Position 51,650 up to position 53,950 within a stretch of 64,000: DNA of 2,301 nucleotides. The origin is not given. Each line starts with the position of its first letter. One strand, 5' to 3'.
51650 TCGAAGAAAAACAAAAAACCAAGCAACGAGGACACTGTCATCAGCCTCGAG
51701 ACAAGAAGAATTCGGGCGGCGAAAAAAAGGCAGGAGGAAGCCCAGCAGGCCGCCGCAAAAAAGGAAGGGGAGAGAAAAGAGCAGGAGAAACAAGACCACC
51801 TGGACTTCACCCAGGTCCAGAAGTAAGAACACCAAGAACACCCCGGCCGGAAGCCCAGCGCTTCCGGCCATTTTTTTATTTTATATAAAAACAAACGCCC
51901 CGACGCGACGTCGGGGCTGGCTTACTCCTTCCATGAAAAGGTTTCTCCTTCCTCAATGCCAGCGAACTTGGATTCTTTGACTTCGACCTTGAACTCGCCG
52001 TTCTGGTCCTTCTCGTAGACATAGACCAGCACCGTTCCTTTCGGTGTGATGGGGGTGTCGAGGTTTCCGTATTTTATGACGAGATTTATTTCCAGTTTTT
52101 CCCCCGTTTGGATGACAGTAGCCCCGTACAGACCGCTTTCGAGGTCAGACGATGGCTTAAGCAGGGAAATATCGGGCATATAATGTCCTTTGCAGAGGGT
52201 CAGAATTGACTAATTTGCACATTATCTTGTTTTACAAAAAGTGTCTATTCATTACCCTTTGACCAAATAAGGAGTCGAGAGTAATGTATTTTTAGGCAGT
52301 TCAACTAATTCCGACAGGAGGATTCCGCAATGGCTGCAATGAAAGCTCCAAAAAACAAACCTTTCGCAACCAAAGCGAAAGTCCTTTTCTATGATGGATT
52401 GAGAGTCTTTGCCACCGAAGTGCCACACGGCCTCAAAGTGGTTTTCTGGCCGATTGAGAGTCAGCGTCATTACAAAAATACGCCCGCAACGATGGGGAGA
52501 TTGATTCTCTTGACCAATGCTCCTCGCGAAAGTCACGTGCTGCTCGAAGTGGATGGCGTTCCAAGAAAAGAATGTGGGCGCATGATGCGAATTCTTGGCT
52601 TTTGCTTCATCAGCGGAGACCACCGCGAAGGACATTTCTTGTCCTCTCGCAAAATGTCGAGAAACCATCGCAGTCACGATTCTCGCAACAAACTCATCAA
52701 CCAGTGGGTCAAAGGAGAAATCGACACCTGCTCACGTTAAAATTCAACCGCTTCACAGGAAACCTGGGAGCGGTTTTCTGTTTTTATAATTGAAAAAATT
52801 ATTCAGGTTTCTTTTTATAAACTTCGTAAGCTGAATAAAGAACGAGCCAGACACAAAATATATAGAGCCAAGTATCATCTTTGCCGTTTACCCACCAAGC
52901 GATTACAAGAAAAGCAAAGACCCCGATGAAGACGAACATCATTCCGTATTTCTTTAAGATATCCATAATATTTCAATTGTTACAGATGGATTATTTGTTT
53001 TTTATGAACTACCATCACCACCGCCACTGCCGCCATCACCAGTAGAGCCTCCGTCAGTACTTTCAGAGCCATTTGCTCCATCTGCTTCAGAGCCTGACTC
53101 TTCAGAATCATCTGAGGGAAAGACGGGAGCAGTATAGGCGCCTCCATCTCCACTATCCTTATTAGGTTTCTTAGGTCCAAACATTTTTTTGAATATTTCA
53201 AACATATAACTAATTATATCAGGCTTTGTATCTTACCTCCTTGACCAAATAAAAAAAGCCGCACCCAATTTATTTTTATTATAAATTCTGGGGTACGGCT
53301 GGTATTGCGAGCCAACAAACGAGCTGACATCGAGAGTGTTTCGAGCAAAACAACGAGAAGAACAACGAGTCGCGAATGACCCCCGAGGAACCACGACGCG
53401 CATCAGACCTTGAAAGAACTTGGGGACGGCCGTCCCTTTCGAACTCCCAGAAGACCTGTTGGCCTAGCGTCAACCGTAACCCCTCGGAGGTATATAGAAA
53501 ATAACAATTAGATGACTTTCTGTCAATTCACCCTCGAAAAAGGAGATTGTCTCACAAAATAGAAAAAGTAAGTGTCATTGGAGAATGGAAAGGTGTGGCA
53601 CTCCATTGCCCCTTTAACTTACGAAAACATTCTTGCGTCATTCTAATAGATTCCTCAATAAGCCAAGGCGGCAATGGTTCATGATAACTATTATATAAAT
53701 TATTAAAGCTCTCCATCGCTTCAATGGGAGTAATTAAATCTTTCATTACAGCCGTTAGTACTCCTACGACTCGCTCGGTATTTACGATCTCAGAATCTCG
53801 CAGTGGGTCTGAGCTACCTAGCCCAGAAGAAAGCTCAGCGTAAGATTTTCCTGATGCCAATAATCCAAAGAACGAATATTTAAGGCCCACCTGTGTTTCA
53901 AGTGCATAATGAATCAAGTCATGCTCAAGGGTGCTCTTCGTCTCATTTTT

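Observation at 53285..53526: Promoter-driven GC-rich structured non-coding segment upstream of an acidic G/S/D-rich mini-protein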

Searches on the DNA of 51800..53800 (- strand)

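Call 5: search_rna_families(source=window, start=51800, end=53800, threshold=evalue, max_evalue=10, show_alignments=3)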
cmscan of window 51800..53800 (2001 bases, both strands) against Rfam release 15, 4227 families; matches with E-value up to 10: 4.
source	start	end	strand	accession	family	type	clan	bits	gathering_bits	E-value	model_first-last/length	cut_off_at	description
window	51852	51918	-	RF04245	MIR169_7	Gene; miRNA;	CL00098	18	44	6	1-85/85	no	MIR169_7 microRNA precursor family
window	52759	52812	+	RF04027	mir-1422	Gene; miRNA;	-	17.9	60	8.7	13-73/84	no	mir-1422 microRNA precursor family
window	53212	53326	-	RF01243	snR33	Gene; snRNA; snoRNA; HACA-box;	CL00027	16.4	45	5.8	1-183/183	no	Small nucleolar RNA snR33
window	53173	53246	-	RF01295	SCARNA7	Gene; snRNA; snoRNA; scaRNA;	-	11.4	65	4.6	1-330/330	no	Small Cajal body-specific RNA 7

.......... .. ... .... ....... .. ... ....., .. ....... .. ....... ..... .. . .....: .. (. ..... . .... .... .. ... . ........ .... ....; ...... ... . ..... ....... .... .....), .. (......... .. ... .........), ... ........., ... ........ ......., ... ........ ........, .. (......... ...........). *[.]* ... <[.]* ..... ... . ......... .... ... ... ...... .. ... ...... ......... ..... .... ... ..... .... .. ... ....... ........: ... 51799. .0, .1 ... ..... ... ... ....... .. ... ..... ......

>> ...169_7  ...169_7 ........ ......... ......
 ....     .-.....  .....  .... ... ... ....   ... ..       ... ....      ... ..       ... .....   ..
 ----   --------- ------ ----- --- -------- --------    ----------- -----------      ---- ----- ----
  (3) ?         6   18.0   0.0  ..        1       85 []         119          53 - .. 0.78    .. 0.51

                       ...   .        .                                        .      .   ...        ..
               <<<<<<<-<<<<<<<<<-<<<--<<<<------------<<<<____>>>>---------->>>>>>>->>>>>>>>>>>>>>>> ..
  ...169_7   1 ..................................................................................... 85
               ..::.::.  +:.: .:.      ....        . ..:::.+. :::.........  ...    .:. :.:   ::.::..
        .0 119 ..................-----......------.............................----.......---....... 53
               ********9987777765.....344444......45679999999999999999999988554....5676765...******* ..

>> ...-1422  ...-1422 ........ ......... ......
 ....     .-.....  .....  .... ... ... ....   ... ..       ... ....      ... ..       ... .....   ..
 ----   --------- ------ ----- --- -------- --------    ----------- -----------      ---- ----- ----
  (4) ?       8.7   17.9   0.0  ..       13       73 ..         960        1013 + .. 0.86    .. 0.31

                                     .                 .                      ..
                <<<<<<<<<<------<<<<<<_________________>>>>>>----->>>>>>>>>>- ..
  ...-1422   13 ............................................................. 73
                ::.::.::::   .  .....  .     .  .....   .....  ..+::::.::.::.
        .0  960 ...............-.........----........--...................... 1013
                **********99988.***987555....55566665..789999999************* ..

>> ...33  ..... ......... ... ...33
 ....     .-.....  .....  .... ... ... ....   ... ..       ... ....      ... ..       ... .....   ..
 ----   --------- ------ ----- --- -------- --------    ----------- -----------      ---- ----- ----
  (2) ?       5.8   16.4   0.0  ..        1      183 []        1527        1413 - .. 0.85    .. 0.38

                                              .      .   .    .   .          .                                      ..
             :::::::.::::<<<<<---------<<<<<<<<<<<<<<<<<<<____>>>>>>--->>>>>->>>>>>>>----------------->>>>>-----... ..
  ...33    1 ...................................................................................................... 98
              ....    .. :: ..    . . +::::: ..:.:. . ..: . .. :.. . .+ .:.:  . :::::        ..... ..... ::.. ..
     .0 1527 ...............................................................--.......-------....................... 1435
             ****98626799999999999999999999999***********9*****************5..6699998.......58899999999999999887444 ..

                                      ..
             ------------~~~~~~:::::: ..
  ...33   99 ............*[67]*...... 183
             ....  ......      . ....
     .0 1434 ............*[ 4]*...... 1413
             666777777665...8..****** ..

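Call 16: search_dna_similar(query=window:53230-53530:-, collection=phages, mode=distant, max_evalue=1)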
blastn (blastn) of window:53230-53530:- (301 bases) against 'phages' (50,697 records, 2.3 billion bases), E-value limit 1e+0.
No match.

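Call 17: search_dna_similar(query=window:53230-53530:-, collection=plasmids, mode=distant, max_evalue=1)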
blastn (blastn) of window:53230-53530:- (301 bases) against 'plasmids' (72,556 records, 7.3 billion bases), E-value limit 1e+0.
No match.
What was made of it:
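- Tried and rejected: blastn against phage and plasmid records (calls 16, 17).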

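Call 51: build_rna_model(alignment_id=A2, structure=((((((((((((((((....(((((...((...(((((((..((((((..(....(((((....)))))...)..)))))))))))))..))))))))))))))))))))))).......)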
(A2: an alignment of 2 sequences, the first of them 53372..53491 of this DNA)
Model R1 built from alignment A2 (2 sequences, 120 columns); structure: as given.
model positions 120; base pairs 42; branch points 0; effective number of sequences 0.57; information 0.589 bits per position. Calibrated on 0.2 Mb of random sequence (short: E-values are rough).
structure used (alignment columns):
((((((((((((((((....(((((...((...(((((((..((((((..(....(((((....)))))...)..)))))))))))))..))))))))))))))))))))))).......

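Call 54: search_with_rna_model(model_id=R1, sources=[window, L001, L002, L003, L004, L005, L006, L007, L008, L009, L010, L011, L012, L013, L014, L015, L016, L017, L018, L019, L020, L021, L022, L023, L024, L025, L026, L027, L028, L029, L030, L031, L032, L033, L034, L035, L036, L037, L038, L039, L040, L041, L042, L043, L044, L045, L046, L047, L048, L049, L050, L051, L052, L053, L054, L055, L056, L057, L067, L070, L071, L073, L074, L075, L076, L077, L078, L079, L080, L081, L082, L083], max_evalue=10)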
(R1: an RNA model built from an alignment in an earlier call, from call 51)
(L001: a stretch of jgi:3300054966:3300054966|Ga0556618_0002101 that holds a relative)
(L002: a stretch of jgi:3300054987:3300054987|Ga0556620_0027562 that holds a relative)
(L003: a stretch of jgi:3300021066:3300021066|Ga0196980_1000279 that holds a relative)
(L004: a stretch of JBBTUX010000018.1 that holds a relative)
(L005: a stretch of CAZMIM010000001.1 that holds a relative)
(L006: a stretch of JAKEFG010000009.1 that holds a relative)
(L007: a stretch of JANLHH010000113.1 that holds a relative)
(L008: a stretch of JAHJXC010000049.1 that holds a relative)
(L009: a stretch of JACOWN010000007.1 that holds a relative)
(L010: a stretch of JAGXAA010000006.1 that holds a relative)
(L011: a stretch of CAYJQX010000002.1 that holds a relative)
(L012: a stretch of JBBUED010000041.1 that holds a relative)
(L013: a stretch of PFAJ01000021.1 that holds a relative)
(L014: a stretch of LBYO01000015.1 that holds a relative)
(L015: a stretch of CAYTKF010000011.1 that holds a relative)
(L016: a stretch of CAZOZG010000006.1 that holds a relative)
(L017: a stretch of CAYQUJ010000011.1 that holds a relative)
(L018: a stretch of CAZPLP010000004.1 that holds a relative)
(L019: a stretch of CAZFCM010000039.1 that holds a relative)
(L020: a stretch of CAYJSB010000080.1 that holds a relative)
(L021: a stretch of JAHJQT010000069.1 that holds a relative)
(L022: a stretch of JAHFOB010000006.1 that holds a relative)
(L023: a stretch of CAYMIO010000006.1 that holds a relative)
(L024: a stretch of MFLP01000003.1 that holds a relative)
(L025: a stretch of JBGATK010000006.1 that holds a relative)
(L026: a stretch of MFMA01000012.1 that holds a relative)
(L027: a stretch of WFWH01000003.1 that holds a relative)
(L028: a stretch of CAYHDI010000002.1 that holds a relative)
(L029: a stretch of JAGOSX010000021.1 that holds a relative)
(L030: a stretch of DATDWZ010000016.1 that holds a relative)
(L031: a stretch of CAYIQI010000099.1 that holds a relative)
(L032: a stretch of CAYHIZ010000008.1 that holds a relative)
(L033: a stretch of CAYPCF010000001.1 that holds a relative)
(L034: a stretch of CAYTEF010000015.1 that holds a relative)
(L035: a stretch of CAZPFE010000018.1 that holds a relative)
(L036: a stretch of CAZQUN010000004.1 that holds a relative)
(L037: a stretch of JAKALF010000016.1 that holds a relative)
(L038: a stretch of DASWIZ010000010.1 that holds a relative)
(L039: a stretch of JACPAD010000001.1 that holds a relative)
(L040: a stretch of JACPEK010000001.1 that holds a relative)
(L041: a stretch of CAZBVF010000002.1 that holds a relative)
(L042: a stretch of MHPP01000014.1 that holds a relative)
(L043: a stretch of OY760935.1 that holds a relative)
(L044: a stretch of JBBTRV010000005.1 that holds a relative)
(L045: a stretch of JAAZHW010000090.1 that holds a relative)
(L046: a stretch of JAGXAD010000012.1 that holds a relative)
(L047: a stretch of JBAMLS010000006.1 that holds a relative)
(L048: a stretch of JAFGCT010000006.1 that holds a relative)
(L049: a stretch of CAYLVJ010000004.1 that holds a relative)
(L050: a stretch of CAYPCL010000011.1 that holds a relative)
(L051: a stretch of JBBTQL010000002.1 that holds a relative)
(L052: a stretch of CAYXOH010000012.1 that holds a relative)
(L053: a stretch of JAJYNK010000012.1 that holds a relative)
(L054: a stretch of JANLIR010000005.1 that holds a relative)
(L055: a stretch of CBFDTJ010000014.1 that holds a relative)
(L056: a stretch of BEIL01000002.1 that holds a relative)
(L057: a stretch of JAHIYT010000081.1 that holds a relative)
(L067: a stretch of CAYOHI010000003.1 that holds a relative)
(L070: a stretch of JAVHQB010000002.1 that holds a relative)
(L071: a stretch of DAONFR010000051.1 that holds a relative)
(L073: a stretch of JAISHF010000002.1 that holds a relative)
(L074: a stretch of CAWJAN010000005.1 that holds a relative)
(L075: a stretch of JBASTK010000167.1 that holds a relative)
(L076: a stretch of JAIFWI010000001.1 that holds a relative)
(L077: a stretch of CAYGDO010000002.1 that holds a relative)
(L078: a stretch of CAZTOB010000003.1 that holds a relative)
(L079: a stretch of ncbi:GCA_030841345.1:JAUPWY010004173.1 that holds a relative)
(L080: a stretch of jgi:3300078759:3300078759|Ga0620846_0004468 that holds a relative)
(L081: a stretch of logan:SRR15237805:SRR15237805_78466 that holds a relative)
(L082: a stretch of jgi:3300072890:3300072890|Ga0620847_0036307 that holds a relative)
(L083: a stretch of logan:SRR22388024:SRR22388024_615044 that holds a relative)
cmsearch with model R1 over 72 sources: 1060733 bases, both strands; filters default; matches with E-value up to 10: 1.
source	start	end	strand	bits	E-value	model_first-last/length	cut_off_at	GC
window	53372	53491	-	146.5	1.8e-32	1-120/120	no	0.6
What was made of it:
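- Tried and rejected: A single-sequence covariance model of the hairpin on 72 sequences, 1.06 Mb (call 54).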

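Call 73: search_with_rna_model(model_id=R1, sources=[L086, L087, L088, L089, L090, L091, L092, L093, L094, L095, L096, L097, L098, L099, L100, L101, L102, L103, L104, L105, L106, L107, L108, L109, L110, L111, L112, L113, L114, L115, L116, L117, L118, L119, L120, L121, L122, L123, L124, L125, L126, L127, L128, L129, L130, L131, L132, L133, L134, L135, L136, L137, L138, L139, L140, L141, L142, L143, L144, L145, L146, L147, L148, L149, L150, L151, L152, L153, L154, L155, L156, L157, L158, L159, L160, L161, L162, L163, L164, L165], max_evalue=10)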
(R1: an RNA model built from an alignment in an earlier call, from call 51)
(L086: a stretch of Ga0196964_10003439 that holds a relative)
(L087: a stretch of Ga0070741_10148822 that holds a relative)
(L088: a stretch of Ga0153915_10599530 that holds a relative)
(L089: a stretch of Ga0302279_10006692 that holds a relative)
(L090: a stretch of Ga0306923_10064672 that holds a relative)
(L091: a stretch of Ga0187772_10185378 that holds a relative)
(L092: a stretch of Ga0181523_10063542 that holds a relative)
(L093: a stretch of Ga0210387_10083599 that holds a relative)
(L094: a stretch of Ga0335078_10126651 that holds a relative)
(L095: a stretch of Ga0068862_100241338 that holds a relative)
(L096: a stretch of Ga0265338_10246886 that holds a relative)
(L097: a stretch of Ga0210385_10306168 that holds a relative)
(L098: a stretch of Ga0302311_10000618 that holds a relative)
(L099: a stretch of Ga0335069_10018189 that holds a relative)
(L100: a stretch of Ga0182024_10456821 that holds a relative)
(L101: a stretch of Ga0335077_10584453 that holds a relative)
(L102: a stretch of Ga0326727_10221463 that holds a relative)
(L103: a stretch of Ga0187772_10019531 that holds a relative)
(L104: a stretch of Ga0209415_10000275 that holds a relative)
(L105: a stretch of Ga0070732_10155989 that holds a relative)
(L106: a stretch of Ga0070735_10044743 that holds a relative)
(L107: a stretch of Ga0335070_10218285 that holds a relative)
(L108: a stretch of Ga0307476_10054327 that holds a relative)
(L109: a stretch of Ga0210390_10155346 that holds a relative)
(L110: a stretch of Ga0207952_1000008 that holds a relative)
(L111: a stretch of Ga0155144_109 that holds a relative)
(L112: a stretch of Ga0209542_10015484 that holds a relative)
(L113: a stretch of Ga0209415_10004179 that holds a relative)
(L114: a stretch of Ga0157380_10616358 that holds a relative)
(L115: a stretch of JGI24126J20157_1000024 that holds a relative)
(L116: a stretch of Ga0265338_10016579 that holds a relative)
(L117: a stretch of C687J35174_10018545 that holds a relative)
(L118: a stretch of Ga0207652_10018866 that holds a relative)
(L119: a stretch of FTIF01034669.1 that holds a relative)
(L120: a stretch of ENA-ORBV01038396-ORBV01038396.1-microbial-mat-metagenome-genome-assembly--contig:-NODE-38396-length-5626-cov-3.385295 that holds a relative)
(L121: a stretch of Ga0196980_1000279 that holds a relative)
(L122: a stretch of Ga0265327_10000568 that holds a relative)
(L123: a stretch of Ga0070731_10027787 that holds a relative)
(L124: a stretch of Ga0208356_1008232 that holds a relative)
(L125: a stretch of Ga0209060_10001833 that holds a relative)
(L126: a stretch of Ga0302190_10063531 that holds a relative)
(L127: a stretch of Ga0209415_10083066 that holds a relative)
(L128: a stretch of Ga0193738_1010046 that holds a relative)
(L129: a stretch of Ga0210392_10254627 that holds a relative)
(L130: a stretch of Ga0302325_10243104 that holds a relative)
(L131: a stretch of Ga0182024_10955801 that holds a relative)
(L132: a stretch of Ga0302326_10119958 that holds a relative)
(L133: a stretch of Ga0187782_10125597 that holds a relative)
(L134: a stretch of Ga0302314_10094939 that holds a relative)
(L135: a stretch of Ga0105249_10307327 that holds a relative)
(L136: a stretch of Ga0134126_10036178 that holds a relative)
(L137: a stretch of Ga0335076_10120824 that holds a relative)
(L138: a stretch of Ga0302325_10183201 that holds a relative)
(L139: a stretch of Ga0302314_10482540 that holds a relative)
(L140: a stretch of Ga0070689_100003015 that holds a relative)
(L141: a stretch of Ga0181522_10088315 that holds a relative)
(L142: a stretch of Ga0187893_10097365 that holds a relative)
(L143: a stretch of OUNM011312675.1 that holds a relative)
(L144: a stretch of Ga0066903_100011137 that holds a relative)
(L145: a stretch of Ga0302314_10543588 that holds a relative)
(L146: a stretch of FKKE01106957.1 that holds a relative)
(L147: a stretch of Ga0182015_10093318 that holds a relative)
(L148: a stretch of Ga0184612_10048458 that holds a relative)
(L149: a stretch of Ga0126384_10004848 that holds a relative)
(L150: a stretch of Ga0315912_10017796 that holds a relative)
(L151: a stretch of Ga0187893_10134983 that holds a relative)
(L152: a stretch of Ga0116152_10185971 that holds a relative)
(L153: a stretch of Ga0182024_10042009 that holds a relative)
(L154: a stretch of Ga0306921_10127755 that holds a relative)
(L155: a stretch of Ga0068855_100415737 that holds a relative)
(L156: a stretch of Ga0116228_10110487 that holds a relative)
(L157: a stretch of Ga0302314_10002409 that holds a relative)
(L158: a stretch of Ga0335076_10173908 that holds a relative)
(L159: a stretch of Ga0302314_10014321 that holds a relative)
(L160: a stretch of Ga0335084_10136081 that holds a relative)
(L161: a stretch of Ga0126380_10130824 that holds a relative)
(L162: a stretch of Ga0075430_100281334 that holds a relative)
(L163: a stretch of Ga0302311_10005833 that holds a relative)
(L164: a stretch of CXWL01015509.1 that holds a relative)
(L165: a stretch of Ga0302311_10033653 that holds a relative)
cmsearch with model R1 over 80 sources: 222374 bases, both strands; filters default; matches with E-value up to 10: 1.
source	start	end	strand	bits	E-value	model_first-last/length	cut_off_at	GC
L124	2173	2214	+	12.6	2.7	1-120/120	no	0.67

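Call 97: search_rna_families(source=window, start=53235, end=53500, threshold=evalue, max_evalue=10)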
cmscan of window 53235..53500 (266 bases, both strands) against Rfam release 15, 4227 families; matches with E-value up to 10: 3.
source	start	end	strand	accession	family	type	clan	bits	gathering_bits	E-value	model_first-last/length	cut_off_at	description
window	53243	53308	-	RF00708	mir-450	Gene; miRNA;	-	15.6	60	6.8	1-78/78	no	mir-450 microRNA precursor family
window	53259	53364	-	RF02854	Ysr100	Gene; sRNA;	-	12.7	47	7.4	1-120/120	no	Yersinia sRNA 100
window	53460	53491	+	RF01716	PhotoRC-I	Cis-reg;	-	11.1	45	2.1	1-44/44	no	PhotoRC-I RNA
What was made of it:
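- On Any Rfam 15 family (4227 models): Calls 5 and 97 gave only chance-level hits (E 2-9, 11-18 bits) around the segment.
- On 6S RNA: Calls 5, 97 (no 6S hit).
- Closest known: 6S RNA. Different: There is no Rfam 6S hit even at E<=10 (calls 5, 97).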

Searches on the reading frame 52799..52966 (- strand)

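Call 12: search_protein_families(library=pfam, proteins=[window:52799-52966:-], max_evalue=0.1)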
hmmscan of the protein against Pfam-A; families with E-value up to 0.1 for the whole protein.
window:52799-52966:- (55 aa): 2 families
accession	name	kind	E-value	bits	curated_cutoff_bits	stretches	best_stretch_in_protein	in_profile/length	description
PF20040.4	DUF6442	-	0.0093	16.6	25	1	6-54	28-75/102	Family of unknown function (DUF6442)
PF13398.12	Peptidase_M50B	-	0.04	14.1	26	1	6-47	115-156/201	Peptidase M50B-like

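Call 93: search_protein_families(library=padloc, proteins=[window:52799-52966:-], max_evalue=0.01)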
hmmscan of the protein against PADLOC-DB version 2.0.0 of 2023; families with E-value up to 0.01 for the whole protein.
window:52799-52966:- (55 aa): 0 families

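Call 94: search_protein_families(library=phrogs, proteins=[window:52799-52966:-], max_evalue=0.01)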
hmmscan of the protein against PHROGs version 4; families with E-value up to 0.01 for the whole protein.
window:52799-52966:- (55 aa): 0 families

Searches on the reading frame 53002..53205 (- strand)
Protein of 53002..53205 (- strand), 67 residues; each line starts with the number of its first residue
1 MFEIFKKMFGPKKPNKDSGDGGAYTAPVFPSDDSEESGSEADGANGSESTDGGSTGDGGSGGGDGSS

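Call 12: search_protein_families(library=pfam, proteins=[window:53002-53205:-], max_evalue=0.1)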
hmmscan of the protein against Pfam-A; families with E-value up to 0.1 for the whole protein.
window:53002-53205:- (67 aa): 0 families

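Call 46: find_homologous_proteins(query=window:53002-53205:-, max_evalue=1)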
Query window:53002-53205:-: 611 candidates shared short words with the query, none scored E <= 1.
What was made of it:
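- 53002..53205 (-): 67-aa acidic Gly/Ser/Asp-rich ORF, probably a real, leaderless gene. Call 46: no homolog.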

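Call 80: find_encoding_contigs(protein=window:53002-53205:-, flank=2000, max_places=10)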
Protein window:53002-53205:- (67 aa): 1 contig read that carries it; 1 place shown.
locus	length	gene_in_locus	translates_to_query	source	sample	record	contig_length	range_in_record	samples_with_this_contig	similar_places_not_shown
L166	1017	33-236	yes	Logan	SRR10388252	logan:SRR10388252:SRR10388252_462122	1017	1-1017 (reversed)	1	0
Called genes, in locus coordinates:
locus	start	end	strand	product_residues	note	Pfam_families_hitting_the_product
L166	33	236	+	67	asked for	-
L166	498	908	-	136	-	-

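Call 93: search_protein_families(library=padloc, proteins=[window:53002-53205:-], max_evalue=0.01)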
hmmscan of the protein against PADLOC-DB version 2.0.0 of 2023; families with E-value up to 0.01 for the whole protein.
window:53002-53205:- (67 aa): 0 families

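Call 94: search_protein_families(library=phrogs, proteins=[window:53002-53205:-], max_evalue=0.01)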
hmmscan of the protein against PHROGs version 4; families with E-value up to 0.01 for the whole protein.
window:53002-53205:- (67 aa): 0 families
